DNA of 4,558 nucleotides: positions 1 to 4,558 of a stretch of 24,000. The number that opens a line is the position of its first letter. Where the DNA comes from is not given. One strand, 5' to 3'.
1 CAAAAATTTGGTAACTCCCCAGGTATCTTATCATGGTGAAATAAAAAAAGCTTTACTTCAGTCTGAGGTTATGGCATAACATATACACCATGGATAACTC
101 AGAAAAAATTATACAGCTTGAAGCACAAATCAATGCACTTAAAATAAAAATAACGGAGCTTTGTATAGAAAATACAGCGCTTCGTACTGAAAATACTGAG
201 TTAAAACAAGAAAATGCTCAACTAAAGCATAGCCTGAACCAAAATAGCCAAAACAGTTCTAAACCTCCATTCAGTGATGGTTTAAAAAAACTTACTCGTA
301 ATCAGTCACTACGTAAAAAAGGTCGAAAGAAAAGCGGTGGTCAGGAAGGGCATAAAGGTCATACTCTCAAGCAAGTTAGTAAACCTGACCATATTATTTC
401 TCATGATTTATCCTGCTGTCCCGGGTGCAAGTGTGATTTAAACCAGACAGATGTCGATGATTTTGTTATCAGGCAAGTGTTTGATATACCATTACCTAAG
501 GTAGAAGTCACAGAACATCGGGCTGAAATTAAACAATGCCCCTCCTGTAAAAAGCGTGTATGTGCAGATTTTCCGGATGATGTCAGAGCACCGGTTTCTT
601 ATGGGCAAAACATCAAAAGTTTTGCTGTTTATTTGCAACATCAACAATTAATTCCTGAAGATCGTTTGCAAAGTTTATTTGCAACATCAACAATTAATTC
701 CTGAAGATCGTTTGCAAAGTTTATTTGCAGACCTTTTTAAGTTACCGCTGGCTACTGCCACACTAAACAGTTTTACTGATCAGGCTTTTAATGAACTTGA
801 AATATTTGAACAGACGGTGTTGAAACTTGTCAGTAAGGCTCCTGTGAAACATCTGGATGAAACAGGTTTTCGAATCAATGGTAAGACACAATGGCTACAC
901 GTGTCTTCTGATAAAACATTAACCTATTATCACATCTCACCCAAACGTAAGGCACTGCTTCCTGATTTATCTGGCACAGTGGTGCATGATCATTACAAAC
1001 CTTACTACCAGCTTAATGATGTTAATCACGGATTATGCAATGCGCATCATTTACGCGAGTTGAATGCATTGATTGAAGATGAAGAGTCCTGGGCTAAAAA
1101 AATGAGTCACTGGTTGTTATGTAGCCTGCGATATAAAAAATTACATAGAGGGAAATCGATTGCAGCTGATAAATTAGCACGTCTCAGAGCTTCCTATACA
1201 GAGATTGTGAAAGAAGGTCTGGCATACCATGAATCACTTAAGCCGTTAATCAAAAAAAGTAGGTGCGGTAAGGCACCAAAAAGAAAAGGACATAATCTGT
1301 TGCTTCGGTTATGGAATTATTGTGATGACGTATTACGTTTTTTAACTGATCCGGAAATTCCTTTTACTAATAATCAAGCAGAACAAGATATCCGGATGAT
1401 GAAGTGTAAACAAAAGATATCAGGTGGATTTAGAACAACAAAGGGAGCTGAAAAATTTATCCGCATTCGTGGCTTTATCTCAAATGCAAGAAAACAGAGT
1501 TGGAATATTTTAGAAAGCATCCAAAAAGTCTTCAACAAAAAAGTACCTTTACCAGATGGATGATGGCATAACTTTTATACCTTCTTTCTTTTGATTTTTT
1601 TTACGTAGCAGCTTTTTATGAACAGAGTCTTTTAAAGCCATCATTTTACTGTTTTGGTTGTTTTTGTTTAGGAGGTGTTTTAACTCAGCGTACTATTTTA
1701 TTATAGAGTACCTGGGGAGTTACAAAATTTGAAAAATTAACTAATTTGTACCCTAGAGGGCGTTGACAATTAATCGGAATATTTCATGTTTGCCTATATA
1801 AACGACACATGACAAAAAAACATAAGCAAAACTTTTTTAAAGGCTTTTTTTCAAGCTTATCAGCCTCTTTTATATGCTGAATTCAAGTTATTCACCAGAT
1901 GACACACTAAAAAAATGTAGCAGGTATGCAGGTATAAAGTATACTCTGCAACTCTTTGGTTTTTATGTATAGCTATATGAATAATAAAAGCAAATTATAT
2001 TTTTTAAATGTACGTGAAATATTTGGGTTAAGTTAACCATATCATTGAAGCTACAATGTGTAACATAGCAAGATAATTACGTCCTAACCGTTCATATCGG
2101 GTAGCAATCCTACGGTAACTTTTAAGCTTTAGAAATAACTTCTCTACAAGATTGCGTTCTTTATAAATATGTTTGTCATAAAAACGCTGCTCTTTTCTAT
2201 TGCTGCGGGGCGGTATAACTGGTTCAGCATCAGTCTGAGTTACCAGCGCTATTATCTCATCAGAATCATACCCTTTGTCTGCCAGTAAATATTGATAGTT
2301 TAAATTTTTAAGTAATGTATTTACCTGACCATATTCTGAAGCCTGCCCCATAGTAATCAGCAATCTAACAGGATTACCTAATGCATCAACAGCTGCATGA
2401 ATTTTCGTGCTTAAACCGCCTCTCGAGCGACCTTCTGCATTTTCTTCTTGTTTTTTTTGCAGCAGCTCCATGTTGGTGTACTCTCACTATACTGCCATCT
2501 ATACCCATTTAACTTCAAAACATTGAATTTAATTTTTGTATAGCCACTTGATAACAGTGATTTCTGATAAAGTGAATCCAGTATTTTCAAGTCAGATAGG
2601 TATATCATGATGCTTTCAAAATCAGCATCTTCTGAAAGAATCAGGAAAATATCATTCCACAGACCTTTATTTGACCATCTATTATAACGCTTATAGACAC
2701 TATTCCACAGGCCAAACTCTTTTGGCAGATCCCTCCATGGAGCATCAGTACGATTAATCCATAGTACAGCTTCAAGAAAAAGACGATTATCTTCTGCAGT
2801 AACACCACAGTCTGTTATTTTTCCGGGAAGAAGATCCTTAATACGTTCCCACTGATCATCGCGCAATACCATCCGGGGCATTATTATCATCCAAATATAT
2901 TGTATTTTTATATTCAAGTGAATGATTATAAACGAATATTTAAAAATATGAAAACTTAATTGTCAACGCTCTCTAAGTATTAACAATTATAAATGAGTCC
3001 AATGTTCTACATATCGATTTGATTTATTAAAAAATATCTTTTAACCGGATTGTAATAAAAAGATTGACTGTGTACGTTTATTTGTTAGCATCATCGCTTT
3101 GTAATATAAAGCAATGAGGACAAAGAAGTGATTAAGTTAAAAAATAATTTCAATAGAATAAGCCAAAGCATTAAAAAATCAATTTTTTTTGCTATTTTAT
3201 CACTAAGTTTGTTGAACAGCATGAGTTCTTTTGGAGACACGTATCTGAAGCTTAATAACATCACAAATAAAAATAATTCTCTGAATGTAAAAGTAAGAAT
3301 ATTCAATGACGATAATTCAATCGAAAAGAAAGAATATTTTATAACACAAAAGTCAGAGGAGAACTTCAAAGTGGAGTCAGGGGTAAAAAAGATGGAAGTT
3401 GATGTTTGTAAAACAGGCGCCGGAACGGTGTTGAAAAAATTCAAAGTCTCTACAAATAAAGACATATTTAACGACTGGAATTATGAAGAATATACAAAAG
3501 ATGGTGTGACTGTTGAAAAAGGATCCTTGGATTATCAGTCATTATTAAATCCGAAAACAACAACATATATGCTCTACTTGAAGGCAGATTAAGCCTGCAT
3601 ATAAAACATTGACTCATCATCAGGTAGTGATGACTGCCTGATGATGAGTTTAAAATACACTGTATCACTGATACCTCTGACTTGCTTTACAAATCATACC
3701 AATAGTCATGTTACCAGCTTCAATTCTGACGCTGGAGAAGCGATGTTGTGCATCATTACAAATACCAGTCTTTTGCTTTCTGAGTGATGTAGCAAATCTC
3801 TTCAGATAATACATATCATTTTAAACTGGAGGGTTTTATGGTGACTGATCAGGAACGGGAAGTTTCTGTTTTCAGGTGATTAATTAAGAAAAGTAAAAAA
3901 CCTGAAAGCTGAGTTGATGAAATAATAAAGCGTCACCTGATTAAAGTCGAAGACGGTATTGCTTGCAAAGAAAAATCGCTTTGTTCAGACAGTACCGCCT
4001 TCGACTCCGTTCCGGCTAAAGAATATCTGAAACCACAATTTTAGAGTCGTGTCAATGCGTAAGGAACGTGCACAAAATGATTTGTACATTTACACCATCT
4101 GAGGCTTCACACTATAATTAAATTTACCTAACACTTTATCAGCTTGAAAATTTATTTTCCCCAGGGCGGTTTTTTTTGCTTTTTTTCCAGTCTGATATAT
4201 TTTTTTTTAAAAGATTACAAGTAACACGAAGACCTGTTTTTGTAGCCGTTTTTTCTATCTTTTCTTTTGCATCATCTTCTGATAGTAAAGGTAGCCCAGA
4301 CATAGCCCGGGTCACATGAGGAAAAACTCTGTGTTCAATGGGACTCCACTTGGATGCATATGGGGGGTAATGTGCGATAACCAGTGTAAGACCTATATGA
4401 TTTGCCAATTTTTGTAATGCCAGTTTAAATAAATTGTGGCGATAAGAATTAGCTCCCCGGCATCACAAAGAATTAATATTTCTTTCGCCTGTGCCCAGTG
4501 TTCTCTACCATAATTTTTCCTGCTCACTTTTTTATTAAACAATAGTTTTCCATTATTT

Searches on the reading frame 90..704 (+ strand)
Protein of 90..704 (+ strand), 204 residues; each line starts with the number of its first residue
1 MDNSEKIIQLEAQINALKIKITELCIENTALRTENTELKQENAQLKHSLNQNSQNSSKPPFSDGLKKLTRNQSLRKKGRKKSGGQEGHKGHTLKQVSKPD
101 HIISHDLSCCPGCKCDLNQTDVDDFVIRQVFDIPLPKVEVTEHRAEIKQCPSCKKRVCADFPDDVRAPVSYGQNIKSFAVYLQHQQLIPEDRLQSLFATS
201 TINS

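Call 14: search_protein_families(library=pfam, proteins=[window:90-704:+], max_evalue=0.01)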
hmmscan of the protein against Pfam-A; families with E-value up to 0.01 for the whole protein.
window:90-704:+ (204 aa): 6 families
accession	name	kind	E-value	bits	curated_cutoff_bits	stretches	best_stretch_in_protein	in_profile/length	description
PF20042.4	DUF6444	-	1.2e-12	48.8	27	1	19-93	9-84/85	Family of unknown function (DUF6444)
PF13005.12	zf-IS66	-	5.5e-07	30.3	27.3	1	109-153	3-45/46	zinc-finger binding domain of transposase IS66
PF06005.17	ZapB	-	3.9e-06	27.7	31.5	1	7-57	6-56/71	Cell division protein ZapB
PF06156.18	YabA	-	0.00026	22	30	1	5-68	8-73/103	Initiation control protein YabA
PF08961.15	NRBF2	-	0.0018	18.3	36.8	1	3-48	79-124/200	Nuclear receptor-binding factor 2, autophagy regulator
PF01166.23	TSC22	-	0.0096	16.5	30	0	14-43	16-45/57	TSC-22/dip/bun family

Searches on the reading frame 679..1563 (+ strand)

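Call 14: search_protein_families(library=pfam, proteins=[window:679-1563:+], max_evalue=0.01)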
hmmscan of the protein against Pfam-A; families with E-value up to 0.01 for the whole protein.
window:679-1563:+ (294 aa): 2 families
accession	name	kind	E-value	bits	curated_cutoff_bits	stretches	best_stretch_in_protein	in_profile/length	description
PF03050.20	DDE_Tnp_IS66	-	2.3e-41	142.5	23.1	1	2-258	16-283/284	Transposase IS66 family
PF13610.12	DDE_Tnp_IS240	-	3.5e-05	24.4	27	0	228-272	93-137/139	DDE domain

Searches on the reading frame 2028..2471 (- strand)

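Call 14: search_protein_families(library=pfam, proteins=[window:2028-2471:-], max_evalue=0.01)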
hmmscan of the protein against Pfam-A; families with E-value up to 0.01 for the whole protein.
window:2028-2471:- (147 aa): 4 families
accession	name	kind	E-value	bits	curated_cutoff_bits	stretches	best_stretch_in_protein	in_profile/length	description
PF01609.27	DDE_Tnp_1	-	8.7e-16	58.7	23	1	10-142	26-197/200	Transposase DDE domain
PF13586.12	DDE_Tnp_1_2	-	4.7e-10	40.2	29.2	1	63-146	2-85/86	Transposase DDE domain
PF13612.12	DDE_Tnp_1_3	-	7.6e-10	39.4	27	1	22-123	46-148/155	Transposase DDE domain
PF13359.12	DDE_Tnp_4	-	0.00011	22.3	24.8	1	53-127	64-139/158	DDE superfamily endonuclease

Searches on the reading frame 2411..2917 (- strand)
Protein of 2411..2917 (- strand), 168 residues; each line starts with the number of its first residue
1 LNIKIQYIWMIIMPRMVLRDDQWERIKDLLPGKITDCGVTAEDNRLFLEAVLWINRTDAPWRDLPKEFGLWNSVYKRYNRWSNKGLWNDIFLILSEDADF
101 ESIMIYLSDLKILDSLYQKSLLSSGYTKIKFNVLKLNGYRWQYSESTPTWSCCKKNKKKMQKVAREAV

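Call 14: search_protein_families(library=pfam, proteins=[window:2411-2917:-], max_evalue=0.01)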
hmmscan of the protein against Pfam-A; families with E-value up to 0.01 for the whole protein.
window:2411-2917:- (168 aa): 1 family
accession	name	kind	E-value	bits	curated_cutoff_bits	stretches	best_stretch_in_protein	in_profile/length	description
PF13340.11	DUF4096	-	2.5e-25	89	34.3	1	18-91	1-76/76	Putative transposase of IS4/5 family (DUF4096)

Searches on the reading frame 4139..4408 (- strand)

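Call 14: search_protein_families(library=pfam, proteins=[window:4139-4408:-], max_evalue=0.01)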
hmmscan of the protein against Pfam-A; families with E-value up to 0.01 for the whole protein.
window:4139-4408:- (89 aa): 1 family
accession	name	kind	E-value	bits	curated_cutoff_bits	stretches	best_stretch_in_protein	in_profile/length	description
PF07592.17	DDE_Tnp_ISAZ013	-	3.5e-20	72.7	26.9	1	1-74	207-280/308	Rhodopirellula transposase DDE domain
